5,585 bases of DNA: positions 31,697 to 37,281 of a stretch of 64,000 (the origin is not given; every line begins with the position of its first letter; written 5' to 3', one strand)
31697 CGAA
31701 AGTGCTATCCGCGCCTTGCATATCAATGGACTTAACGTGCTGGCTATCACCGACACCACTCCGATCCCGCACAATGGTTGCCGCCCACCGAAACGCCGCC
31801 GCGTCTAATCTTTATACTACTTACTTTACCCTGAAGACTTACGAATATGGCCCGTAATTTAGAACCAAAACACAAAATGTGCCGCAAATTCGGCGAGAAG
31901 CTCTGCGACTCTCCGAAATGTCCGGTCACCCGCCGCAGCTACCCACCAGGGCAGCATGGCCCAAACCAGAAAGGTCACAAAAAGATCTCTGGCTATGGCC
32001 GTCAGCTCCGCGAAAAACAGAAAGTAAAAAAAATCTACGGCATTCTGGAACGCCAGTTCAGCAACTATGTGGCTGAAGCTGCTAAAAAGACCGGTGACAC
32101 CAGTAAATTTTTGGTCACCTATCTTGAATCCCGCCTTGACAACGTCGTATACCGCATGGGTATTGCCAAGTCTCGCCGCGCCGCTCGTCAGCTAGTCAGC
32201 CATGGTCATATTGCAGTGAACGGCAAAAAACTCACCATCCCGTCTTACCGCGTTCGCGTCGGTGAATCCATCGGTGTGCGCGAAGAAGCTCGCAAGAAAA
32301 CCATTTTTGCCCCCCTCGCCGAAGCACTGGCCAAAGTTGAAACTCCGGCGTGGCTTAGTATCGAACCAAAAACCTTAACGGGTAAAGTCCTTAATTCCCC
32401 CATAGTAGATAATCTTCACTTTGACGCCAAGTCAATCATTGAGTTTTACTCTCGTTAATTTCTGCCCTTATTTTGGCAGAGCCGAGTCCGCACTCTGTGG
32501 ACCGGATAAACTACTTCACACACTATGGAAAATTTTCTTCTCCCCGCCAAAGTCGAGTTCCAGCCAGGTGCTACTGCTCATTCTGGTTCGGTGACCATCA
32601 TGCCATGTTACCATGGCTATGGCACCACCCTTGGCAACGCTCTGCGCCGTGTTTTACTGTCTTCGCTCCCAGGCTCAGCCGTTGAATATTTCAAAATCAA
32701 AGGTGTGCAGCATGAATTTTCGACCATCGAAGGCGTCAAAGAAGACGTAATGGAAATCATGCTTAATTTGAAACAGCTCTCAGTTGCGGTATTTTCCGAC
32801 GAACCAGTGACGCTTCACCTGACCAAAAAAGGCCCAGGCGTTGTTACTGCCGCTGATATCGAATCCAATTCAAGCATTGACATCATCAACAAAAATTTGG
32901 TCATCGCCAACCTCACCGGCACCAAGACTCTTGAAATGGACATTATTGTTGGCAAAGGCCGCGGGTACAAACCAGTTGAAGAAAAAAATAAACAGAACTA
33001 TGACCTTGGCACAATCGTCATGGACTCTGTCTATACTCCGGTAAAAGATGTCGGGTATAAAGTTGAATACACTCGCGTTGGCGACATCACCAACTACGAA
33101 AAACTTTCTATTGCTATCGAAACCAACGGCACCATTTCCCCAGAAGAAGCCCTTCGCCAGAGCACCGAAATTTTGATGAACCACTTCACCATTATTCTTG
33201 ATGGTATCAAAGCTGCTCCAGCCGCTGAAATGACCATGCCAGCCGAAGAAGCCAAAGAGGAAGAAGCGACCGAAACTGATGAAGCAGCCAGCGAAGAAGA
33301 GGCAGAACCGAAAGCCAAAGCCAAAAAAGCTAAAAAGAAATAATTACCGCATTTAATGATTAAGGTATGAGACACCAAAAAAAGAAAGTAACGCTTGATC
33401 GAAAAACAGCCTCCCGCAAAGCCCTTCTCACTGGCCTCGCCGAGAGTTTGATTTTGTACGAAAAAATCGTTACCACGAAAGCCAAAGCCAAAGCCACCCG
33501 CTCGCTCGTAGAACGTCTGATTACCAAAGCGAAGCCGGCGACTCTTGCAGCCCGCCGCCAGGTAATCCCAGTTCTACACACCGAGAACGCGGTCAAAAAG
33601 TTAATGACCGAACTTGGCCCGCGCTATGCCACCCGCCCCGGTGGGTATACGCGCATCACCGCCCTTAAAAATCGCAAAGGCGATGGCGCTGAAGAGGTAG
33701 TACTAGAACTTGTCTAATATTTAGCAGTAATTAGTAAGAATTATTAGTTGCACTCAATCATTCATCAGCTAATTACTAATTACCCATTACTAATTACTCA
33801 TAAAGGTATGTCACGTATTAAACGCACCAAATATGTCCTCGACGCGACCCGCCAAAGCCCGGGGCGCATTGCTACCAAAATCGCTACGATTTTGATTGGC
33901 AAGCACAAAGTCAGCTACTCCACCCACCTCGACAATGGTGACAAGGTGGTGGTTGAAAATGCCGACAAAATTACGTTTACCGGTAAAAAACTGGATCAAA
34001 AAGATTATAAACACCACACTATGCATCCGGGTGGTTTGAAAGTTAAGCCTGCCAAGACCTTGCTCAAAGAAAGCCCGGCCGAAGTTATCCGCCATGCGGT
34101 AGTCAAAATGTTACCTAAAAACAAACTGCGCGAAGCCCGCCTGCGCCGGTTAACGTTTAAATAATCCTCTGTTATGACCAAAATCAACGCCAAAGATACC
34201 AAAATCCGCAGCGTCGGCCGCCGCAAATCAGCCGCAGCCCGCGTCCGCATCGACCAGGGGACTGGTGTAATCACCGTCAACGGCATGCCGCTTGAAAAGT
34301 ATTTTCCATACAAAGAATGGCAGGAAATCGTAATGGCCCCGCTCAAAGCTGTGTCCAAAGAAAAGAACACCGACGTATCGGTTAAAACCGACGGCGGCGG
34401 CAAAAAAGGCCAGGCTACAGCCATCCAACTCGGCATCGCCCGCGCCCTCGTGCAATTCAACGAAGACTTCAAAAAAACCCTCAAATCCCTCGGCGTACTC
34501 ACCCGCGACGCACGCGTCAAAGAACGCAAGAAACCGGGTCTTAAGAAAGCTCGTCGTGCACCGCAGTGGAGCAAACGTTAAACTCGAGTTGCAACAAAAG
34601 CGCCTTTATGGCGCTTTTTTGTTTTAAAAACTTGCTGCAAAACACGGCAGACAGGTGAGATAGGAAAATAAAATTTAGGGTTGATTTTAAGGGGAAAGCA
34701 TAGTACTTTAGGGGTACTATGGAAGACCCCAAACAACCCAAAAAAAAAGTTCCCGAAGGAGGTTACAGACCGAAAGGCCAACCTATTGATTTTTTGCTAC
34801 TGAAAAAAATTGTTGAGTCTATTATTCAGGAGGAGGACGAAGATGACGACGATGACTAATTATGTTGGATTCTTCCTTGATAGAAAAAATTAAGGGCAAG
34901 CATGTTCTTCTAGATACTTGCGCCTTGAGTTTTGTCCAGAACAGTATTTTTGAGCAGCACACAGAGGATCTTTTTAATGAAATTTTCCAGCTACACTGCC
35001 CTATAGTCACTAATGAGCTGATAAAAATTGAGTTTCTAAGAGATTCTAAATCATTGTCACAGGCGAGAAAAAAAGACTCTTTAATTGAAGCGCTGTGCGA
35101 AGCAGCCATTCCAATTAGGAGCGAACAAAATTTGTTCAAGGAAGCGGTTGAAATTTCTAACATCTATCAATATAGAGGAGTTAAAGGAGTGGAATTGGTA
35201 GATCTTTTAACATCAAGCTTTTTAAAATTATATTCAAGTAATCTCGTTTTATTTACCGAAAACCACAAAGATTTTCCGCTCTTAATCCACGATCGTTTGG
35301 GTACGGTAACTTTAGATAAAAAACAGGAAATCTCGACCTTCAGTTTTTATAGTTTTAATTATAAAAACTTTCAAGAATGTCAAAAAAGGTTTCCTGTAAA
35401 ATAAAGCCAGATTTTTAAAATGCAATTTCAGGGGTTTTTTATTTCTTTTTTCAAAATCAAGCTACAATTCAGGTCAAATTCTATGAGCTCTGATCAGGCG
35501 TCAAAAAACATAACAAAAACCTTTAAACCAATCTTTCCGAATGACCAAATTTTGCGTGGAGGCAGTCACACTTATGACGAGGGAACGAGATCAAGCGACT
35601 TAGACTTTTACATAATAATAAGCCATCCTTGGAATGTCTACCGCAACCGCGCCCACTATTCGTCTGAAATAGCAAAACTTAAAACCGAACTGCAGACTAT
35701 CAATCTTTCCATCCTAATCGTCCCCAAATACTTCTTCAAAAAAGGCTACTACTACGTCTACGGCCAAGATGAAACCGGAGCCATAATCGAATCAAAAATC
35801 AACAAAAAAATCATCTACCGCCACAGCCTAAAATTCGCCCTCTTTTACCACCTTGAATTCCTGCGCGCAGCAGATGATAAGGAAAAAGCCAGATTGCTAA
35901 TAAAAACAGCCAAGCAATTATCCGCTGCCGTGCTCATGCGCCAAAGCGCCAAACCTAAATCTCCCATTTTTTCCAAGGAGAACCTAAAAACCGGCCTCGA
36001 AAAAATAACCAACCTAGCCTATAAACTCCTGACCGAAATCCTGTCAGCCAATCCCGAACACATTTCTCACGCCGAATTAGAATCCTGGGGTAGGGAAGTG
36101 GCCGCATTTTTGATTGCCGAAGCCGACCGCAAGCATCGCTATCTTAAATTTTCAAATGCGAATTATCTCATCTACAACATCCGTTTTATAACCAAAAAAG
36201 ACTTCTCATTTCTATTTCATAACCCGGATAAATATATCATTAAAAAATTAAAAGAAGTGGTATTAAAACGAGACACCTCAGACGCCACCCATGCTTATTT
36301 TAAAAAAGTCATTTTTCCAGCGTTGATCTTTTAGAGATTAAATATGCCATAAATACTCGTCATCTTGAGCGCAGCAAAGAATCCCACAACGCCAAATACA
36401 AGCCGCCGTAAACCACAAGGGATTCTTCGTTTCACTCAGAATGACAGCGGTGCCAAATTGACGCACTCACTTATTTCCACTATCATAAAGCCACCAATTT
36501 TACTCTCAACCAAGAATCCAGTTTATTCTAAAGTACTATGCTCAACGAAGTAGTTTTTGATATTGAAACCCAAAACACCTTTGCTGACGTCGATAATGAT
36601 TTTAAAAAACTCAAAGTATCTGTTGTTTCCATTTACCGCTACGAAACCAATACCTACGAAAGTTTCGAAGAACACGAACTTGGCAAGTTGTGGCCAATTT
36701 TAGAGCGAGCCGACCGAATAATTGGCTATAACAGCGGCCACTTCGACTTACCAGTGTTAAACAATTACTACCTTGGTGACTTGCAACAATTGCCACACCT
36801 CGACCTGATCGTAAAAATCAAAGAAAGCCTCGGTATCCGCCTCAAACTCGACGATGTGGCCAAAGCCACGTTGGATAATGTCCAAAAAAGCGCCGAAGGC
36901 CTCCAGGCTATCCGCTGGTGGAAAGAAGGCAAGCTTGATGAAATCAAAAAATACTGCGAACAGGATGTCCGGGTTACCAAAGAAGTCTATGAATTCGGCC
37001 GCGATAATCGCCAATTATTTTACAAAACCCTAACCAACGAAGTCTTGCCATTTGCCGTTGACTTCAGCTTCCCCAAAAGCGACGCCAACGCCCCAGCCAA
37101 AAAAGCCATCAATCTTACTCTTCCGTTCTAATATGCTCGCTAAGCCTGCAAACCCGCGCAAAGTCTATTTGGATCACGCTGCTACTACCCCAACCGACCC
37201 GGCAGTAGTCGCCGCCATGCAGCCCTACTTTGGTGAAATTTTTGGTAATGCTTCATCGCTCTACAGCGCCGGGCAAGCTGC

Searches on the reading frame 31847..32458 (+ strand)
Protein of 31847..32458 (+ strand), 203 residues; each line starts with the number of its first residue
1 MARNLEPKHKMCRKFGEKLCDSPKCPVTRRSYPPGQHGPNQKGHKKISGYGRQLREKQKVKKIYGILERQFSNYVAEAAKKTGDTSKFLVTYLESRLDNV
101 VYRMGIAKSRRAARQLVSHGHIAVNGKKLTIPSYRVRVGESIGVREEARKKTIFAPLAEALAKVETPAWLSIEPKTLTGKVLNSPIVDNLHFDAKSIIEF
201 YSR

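Call 21: search_protein_families(library=pfam, proteins=[window:31847-32458:+], max_evalue=0.00001)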
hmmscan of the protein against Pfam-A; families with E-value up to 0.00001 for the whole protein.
window:31847-32458:+ (203 aa): 3 families
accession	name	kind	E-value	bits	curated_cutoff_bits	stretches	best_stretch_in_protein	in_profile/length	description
PF00163.24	Ribosomal_S4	-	1.7e-23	83.5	23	1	3-94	1-95/95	Ribosomal protein S4/S9 N-terminal domain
PF01479.30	S4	-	4.4e-21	74.8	22.8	1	96-141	2-47/48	S4 domain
PF22421.1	SYY_C-terminal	-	3.3e-06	27.4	27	1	93-138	17-62/83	Tyrosine--tRNA ligase SYY-like C-terminal domain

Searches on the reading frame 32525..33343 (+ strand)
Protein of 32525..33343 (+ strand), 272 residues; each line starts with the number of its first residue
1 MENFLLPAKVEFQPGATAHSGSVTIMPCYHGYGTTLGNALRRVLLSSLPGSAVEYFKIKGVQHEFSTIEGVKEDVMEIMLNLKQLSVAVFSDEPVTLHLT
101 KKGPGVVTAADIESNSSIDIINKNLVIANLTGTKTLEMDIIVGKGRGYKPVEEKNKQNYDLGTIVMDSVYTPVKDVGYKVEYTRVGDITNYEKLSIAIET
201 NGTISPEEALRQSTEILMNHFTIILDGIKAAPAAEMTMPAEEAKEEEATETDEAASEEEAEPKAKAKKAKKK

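Call 21: search_protein_families(library=pfam, proteins=[window:32525-33343:+], max_evalue=0.00001)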
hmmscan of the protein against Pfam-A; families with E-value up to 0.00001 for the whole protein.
window:32525-33343:+ (272 aa): 2 families
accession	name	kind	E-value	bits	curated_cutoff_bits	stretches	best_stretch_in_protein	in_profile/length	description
PF01000.31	RNA_pol_A_bac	-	1.3e-33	116.1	33.9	1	57-171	2-119/119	RNA polymerase Rpb3/RpoA insert domain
PF01193.29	RNA_pol_L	-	2.1e-21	75.9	24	1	27-221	2-74/74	RNA polymerase Rpb3/Rpb11 dimerisation domain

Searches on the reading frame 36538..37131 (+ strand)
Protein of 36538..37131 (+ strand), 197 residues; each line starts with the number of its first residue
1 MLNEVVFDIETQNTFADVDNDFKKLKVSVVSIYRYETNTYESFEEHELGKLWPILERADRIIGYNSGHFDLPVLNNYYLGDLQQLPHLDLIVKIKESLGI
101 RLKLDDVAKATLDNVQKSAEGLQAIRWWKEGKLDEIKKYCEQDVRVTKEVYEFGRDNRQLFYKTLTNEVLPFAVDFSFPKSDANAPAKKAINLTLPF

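Call 21: search_protein_families(library=pfam, proteins=[window:36538-37131:+], max_evalue=0.00001)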
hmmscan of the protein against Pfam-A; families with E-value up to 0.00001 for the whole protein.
window:36538-37131:+ (197 aa): 2 families
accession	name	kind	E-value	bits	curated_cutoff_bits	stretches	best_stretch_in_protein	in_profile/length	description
PF13482.12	RNase_H_2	-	3.7e-13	50.2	22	1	6-152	2-162/165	RNase_H superfamily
PF10108.15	DNA_pol_B_exo2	-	2.5e-09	37.6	24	0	83-148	102-167/213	Predicted 3'-5' exonuclease related to the exonuclease domain of PolB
